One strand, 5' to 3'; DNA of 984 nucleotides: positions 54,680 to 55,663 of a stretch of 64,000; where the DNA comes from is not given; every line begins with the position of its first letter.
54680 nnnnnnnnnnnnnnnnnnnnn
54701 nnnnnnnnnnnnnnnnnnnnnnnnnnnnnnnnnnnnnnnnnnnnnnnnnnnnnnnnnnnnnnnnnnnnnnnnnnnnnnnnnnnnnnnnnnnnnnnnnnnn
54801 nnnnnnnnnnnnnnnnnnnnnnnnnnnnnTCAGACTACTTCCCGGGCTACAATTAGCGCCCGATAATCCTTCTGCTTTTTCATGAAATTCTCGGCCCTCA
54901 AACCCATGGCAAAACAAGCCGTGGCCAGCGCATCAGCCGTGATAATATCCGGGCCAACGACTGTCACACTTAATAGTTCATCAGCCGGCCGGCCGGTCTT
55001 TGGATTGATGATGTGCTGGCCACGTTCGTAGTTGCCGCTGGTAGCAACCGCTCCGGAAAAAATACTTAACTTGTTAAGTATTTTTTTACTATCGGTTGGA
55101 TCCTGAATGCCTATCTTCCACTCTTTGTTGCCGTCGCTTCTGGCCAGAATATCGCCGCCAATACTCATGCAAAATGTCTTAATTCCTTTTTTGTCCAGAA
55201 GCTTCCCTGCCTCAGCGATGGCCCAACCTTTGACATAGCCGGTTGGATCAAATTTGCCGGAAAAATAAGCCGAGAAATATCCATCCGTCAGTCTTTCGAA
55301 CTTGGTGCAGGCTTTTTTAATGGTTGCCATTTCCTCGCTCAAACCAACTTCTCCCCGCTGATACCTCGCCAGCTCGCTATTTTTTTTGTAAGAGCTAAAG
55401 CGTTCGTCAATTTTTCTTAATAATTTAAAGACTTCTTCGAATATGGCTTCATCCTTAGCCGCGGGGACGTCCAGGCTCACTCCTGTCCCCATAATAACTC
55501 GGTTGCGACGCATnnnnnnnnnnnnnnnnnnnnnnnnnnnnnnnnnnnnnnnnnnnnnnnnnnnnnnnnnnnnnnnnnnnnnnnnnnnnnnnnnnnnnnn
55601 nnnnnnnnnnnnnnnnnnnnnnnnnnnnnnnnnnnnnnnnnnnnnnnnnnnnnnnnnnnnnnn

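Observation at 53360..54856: Unusual single-polypeptide fusion of an NqrB/RnfD-like membrane domain with an NqrF-like FAD/NADH reductase domain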

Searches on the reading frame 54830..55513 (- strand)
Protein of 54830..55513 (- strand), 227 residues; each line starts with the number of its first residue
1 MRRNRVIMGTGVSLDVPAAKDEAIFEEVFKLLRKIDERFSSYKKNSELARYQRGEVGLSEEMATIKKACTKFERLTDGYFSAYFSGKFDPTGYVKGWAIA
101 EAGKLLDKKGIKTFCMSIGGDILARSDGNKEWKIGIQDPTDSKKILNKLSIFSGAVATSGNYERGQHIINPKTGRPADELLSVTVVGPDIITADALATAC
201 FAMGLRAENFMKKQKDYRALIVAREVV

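Call 3: search_protein_families(library=pfam, proteins=[window:54830-55513:-], max_evalue=0.01)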
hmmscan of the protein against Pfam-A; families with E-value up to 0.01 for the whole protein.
window:54830-55513:- (227 aa): 1 family
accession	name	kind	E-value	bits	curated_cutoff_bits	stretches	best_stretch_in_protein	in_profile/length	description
PF02424.20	ApbE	-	7.7e-45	153.9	25.6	2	87-220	125-265/266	ApbE family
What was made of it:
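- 54830..55513 (-): Compact, leaderless ApbE-family FAD:protein FMN transferase (227 aa); its 3' end overlaps the fusion gene by 27 nt. PF02424 at E=7.7e-45 (call 3).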

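Call 4: search_protein_families(library=ncbifam, proteins=[window:54830-55513:-], max_evalue=0.01)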
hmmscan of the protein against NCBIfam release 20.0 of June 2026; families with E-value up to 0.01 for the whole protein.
window:54830-55513:- (227 aa): 1 family
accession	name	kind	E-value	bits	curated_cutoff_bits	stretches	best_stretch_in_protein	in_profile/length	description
NF007774.0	PRK10461.1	equivalog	3.5e-20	72.2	498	1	95-214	188-320/351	FAD:protein FMN transferase ApbE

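Call 57: search_solved_structures(query=window:54833-55513:-, max_evalue=0.001, show_alignments=2)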
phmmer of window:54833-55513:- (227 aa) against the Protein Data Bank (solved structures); distinct sequences matched with E-value up to 0.001: 13.
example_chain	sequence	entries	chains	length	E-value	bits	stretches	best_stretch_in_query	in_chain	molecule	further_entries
6nxi_A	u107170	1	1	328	3.9e-19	72.2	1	60-206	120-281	FAD:protein FMN transferase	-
6nxj_A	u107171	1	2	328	7e-18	68.1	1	60-206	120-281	FAD:protein FMN transferase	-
1vrm_A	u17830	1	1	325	8.1e-18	67.9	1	87-204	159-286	hypothetical protein TM1553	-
4xgw_A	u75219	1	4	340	1.1e-16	64.2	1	93-208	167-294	FAD:protein FMN transferase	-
2o18_A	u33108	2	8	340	3e-16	62.7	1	94-208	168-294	Thiamine biosynthesis lipoprotein apbE | FAD:protein FMN transferase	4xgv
4xgx_A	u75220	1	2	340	4.9e-15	58.8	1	94-208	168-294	FAD:protein FMN transferase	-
3pnd_A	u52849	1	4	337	1.5e-14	57.2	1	95-213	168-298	Thiamine biosynthesis lipoprotein ApbE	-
4xdt_A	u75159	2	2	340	7.1e-14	55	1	112-206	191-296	FAD:protein FMN transferase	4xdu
7esa_A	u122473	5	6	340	1.6e-13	53.9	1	89-224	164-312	FAD:protein FMN transferase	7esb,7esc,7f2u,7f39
4ifu_A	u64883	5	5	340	1.2e-12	51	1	112-206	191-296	FAD:protein FMN transferase | Thiamine biosynthesis lipoprotein ApbE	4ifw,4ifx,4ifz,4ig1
5mgy_H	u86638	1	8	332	1.3e-12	50.9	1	88-225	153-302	FAD:protein FMN transferase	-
7mgt_A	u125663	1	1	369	1.6e-12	50.6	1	112-206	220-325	FAD:protein FMN transferase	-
4xdr_A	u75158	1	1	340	1.6e-11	47.3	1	112-206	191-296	FAD:protein FMN transferase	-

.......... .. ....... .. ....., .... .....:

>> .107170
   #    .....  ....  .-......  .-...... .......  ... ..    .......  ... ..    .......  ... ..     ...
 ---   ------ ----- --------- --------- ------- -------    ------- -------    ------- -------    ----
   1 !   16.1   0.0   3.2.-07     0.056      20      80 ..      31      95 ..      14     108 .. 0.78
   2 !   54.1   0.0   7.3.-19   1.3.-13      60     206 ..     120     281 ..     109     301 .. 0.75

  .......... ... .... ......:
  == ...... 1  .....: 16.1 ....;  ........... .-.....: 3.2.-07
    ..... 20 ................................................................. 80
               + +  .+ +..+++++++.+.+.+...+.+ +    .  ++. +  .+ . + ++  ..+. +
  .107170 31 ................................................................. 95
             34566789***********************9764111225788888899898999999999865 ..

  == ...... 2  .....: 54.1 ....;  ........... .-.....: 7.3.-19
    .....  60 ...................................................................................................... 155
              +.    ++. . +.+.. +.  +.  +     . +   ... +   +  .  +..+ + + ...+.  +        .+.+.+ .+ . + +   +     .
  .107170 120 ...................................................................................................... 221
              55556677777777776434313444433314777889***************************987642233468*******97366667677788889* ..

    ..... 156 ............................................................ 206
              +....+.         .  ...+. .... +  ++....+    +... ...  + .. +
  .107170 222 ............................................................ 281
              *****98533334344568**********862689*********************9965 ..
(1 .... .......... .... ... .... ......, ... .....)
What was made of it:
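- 54830..55513 (-): Aligns to V. cholerae ApbE and retains the '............' His and 'TADALAT' (call 57).
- On ApbE FAD:protein FMN transferase (for the neighbour at 54830..55513): The core is present: PF02424 at E=7.7e-45, and the His and TAD.LAT motifs align to V. cholerae ApbE (calls 3, 57).
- ApbE keeps its catalytic core (call 57).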

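Call 68: list_cluster_members(proteins=[P0001, window:54833-55513:-, window:55519-56004:-])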
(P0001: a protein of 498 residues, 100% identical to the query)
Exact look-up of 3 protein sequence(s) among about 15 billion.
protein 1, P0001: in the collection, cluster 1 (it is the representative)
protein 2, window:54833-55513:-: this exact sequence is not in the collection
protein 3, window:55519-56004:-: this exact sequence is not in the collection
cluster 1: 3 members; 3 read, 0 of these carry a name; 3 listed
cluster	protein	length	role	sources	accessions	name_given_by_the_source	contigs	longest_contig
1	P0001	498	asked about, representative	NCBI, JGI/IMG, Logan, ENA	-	-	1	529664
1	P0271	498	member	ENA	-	-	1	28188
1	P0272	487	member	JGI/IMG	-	-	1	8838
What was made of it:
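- Tried and rejected: Exact-sequence lookup for the source organism: no names returned (call 68).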
